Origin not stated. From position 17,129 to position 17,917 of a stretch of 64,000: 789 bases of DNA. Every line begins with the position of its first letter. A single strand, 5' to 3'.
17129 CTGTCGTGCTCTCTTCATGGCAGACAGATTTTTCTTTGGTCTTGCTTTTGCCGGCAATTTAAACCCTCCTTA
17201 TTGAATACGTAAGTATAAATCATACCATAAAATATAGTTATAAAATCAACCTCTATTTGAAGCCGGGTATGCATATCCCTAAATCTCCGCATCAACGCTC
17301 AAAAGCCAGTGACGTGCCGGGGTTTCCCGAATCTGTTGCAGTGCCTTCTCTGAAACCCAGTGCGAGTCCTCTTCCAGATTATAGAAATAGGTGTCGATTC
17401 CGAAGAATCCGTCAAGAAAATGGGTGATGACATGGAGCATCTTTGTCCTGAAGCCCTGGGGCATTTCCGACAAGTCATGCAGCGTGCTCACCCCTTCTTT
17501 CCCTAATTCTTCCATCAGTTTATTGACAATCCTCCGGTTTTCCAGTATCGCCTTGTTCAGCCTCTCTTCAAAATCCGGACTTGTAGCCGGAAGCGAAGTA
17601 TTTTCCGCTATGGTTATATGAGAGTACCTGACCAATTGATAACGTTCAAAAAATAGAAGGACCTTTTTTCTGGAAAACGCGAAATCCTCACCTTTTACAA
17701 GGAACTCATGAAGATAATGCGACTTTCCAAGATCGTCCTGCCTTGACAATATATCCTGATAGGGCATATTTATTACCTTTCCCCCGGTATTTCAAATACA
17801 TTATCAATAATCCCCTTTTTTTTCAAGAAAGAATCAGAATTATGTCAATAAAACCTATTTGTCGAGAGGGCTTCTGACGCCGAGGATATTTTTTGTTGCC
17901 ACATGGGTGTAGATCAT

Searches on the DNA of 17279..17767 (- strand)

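Call 36: search_with_rna_model(model_id=R1, sources=[L010, L011, L012, L013, L014, L015, L016, L017, L018, L019, L020, L021, L022, L023, L024, L025, L026, L027, L028, L029, L030, L031, L032, L033, L034, L035, L036], max_evalue=1, make_alignment=true)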
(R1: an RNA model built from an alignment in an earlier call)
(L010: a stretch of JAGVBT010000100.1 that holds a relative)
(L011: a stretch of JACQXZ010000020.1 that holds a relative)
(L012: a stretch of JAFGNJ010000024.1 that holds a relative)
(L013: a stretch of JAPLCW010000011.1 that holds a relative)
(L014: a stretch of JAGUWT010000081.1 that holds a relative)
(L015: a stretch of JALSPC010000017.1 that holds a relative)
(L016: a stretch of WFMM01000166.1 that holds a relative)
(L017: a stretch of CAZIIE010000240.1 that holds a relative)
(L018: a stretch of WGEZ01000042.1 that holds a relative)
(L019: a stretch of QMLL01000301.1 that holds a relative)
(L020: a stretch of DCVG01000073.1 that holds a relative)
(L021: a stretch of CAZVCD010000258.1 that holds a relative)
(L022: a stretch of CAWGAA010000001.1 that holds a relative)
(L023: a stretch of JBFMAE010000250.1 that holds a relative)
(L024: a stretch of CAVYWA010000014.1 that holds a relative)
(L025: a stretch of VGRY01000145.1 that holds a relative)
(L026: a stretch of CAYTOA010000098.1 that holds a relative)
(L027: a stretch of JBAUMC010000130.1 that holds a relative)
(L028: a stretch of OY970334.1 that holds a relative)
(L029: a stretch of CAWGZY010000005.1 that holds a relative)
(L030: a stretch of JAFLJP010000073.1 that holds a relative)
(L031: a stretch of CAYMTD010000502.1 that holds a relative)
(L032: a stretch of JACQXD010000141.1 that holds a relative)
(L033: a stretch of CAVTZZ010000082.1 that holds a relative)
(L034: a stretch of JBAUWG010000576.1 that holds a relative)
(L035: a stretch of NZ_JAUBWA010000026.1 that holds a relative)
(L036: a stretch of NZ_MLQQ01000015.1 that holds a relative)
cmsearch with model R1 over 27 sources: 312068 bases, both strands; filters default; matches with E-value up to 1: 17.
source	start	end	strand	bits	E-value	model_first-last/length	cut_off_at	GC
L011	9158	9215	-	79.4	1.6e-21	1-58/58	no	0.53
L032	4040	4097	-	77.4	7e-21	1-58/58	no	0.45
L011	5700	5758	-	71.4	6e-19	1-58/58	no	0.54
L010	45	102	-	66.5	2.3e-17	1-58/58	no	0.59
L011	7430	7509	-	50.6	3.1e-12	1-58/58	no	0.51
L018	16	73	-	35.9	1.7e-07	1-58/58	no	0.43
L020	54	144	-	28.7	3.7e-05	1-58/58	no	0.48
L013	3653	3716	-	28.2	5.3e-05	1-58/58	no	0.59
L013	1018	1078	-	27.8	7.1e-05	1-58/58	no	0.74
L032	5734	5816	-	26.9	0.00014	1-58/58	no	0.47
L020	1462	1552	-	26.3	0.00022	1-58/58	no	0.45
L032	4040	4097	+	25.3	0.00047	1-58/58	no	0.45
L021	1539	1598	-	22.5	0.0036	1-58/58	no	0.5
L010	771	837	-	21.5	0.0074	1-58/58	no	0.63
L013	2642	2745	-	20.3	0.018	1-58/58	no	0.6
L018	16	73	+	16.8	0.26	1-58/58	no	0.43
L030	235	347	-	16.6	0.3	1-58/58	no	0.46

Alignment A3: 17 matches aligned to the model, 124 columns, each read 5' to 3' on its own strand. Consensus structure (alignment columns), stored with it:
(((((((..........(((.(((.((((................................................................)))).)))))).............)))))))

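Call 38: search_with_rna_model(model_id=R1, sources=[L010, L011, L012, L013, L014, L015, L016, L017, L018, L019, L020, L021, L022, L023, L030, L031, L032, L033, L034], max_evalue=0.0002, make_alignment=true)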
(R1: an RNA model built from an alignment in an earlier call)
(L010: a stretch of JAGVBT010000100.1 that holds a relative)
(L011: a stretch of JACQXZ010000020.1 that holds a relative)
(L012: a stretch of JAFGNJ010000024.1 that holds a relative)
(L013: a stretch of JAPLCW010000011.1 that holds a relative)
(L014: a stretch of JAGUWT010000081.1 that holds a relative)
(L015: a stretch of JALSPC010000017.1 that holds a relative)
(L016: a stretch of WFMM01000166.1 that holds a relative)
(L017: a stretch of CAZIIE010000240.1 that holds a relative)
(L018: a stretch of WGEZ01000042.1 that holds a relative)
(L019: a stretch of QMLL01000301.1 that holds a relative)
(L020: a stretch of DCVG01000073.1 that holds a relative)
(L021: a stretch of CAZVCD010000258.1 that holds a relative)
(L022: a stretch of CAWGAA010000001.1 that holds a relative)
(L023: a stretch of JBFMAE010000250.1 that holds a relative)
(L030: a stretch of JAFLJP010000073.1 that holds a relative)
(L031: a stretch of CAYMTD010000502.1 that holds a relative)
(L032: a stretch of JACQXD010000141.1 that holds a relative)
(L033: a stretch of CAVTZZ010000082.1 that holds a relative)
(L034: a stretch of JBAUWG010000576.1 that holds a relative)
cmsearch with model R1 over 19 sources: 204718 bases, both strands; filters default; matches with E-value up to 0.0002: 11.
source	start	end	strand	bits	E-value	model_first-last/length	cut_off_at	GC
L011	9158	9215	-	79.4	1e-21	1-58/58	no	0.53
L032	4040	4097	-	77.4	4.6e-21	1-58/58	no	0.45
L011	5700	5758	-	71.4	3.9e-19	1-58/58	no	0.54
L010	45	102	-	66.5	1.5e-17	1-58/58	no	0.59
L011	7430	7509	-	50.6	2e-12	1-58/58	no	0.51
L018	16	73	-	35.9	1.1e-07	1-58/58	no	0.43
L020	54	144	-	28.7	2.5e-05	1-58/58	no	0.48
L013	3653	3716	-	28.2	3.5e-05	1-58/58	no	0.59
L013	1018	1078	-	27.8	4.7e-05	1-58/58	no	0.74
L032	5734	5816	-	26.9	9.3e-05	1-58/58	no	0.47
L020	1462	1552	-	26.3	0.00014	1-58/58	no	0.45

Alignment A4: 11 matches aligned to the model, 98 columns, each read 5' to 3' on its own strand. Consensus structure (alignment columns), stored with it:
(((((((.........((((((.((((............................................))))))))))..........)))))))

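Call 39: build_rna_model(alignment_id=A4)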
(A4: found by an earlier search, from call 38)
Model R2 built from alignment A4 (11 sequences, 98 columns); structure: stored with the alignment.
model positions 64; base pairs 17; branch points 0; effective number of sequences 11; information 0.872 bits per position. Calibrated on 0.2 Mb of random sequence (short: E-values are rough).
structure used (alignment columns):
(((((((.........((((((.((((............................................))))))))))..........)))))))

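Call 40: search_with_rna_model(model_id=R2, source=window, max_evalue=10, filters=off, show_alignments=8)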
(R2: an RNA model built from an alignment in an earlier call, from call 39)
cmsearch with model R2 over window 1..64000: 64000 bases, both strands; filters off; matches with E-value up to 10: 9.
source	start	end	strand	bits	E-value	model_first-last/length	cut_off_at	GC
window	21487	21552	+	40.3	2.4e-07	1-64/64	no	0.5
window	19062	19133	+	31.3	4.4e-05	1-64/64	no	0.57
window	4107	4133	+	12.1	2.5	1-64/64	no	0.37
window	44821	44864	+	11.8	3.2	1-64/64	no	0.32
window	57852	57927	-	11.7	3.3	1-64/64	no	0.34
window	28801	28829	-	11.1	4.7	1-64/64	no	0.41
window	2465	2503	+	10.9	5.2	1-64/64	no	0.38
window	23458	23482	+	10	8.4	1-64/64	no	0.48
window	34804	34840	+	9.8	9.9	1-64/64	no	0.32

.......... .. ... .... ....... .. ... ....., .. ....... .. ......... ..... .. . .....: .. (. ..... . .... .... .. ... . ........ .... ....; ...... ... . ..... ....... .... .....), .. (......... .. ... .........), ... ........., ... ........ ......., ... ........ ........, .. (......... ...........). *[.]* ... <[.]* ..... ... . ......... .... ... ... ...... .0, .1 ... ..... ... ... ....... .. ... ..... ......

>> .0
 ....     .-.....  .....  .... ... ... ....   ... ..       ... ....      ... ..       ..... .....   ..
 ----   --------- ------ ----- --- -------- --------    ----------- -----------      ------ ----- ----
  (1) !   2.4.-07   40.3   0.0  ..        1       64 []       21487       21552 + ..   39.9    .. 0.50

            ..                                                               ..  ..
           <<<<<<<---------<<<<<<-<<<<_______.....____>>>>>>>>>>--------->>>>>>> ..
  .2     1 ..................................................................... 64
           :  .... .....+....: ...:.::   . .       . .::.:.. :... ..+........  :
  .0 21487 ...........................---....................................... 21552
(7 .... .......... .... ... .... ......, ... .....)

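Call 44: search_with_rna_model(model_id=R2, sources=[L005, L006, L007, L008, L009, L002], max_evalue=10, filters=off, show_alignments=4)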
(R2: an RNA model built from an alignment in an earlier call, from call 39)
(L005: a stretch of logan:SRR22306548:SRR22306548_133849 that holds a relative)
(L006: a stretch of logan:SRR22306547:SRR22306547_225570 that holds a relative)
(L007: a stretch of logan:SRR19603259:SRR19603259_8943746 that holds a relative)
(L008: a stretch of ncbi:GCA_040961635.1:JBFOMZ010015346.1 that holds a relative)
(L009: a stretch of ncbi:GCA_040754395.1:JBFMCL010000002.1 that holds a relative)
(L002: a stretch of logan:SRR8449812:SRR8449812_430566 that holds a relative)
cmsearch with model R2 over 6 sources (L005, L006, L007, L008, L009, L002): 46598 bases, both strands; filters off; matches with E-value up to 10: 0.
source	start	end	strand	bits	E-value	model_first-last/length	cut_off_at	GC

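Call 56: search_with_rna_model(model_id=R2, sources=[window, L010, L011, L012, L013, L014, L015, L016, L017, L018, L019, L020, L021, L022, L023, L030, L031, L032, L033, L034, L041, L042, L043, L037, L038, L039], max_evalue=0.01, make_alignment=true)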
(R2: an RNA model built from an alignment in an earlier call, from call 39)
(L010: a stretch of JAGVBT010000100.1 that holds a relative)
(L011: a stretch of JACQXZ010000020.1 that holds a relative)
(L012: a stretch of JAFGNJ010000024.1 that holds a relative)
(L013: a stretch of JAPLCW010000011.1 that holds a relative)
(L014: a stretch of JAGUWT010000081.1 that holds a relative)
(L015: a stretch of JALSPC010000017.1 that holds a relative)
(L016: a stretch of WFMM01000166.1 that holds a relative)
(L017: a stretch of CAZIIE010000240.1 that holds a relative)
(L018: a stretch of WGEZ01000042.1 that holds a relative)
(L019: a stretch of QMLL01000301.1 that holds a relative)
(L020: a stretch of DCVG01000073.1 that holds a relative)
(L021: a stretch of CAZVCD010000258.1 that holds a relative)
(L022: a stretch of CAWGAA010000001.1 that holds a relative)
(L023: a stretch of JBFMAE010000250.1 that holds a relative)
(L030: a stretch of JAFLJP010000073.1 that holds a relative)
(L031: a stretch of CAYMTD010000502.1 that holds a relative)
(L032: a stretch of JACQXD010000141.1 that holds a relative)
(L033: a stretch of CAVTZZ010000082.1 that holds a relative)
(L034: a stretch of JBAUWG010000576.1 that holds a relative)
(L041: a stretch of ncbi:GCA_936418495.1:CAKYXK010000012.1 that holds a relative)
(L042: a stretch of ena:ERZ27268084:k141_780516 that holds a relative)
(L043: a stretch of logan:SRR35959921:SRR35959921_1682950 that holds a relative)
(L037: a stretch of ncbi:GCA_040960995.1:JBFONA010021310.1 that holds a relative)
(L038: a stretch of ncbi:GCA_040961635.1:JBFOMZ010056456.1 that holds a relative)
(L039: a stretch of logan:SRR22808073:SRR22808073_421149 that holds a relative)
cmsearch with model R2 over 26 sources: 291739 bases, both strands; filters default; matches with E-value up to 0.01: 24.
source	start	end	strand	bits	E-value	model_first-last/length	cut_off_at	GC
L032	4040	4097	-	69.4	6.1e-14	1-64/64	no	0.45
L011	9158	9215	-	67.7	1.6e-13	1-64/64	no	0.53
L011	7430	7509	-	65.1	7.5e-13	1-64/64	no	0.51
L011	5700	5758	-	62.1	4.2e-12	1-64/64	no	0.54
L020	1462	1552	-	57.1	7.1e-11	1-64/64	no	0.45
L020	54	144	-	56.8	8.7e-11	1-64/64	no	0.48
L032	5734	5816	-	54.9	2.5e-10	1-64/64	no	0.47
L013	1018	1078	-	54.2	3.9e-10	1-64/64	no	0.74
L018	16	73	-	53.7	5.1e-10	1-64/64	no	0.43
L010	45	102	-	52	1.4e-09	1-64/64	no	0.59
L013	3653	3716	-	51.2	2.1e-09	1-64/64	no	0.59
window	21487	21552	+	40.3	1.1e-06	1-64/64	no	0.5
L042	728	793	+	31.5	0.00018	1-64/64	no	0.45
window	19062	19133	+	31.3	0.0002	1-64/64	no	0.57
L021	1539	1598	-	30.9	0.00024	1-64/64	no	0.5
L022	7952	8065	-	29.6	0.00052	1-64/64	no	0.52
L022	3071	3185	-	29.1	0.00067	1-64/64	no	0.48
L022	5559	5671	-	28.6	0.00091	1-64/64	no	0.54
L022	3908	4022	-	27.9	0.0014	1-64/64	no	0.47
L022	4347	4459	-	27.4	0.0018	1-64/64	no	0.44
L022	585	700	-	26.6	0.0029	1-64/64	no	0.5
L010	771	837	-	26.5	0.003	1-64/64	no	0.63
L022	6778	6892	-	24.9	0.0075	1-64/64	no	0.51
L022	8735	8848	-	24.5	0.0098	1-64/64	no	0.5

Alignment A6: 24 matches aligned to the model, 143 columns, each read 5' to 3' on its own strand. Consensus structure (alignment columns), stored with it:
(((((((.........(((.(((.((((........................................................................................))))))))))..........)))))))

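Call 68: search_with_rna_model(model_id=R2, sources=[L044, L045, L046, L047, L048], max_evalue=5, filters=off)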
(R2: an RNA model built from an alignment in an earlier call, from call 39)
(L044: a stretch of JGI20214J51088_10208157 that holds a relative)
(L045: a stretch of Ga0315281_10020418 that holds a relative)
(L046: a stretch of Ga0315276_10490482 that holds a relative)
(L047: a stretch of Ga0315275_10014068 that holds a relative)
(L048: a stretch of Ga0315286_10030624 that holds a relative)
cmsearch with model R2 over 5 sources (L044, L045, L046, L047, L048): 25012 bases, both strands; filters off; matches with E-value up to 5: 13.
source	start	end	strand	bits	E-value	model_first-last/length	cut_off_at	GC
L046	328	416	-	42.7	2.4e-08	1-64/64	no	0.43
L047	4183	4248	+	34.1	3.2e-06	1-64/64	no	0.59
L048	3722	3787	-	34.1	3.2e-06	1-64/64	no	0.59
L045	1791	1862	+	31.3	1.7e-05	1-64/64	no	0.57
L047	4925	5012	+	12.8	0.66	1-64/64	no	0.58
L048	2958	3045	-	12.8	0.66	1-64/64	no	0.58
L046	328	416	+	11.2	1.7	1-64/64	no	0.43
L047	7710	7748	+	11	1.9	1-64/64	no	0.36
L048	222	260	-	11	1.9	1-64/64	no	0.36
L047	5387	5429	+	10.8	2.1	1-64/64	no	0.44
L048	2541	2583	-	10.8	2.1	1-64/64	no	0.44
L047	4376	4407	-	10.5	2.6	1-64/64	no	0.41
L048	3563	3594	+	10.5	2.6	1-64/64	no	0.41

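Call 76: search_with_rna_model(model_id=R2, sources=[L060, L061], max_evalue=1, filters=off)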
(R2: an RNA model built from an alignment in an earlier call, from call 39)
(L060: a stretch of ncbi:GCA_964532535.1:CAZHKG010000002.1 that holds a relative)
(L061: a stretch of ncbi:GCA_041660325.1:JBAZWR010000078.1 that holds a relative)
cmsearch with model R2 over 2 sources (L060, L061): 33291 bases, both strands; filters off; matches with E-value up to 1: 7.
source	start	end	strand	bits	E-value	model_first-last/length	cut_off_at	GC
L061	5455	5549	+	34.7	3.1e-06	1-64/64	no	0.52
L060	9847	9936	+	33.2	7.6e-06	1-64/64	no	0.48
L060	8435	8523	+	20.2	0.013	1-64/64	no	0.56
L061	6186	6275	+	18.3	0.039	1-64/64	no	0.56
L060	8998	9087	+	17.7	0.056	1-64/64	no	0.53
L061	4334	4428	+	14.2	0.4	1-64/64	no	0.52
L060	7124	7214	+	13.2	0.71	1-64/64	no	0.54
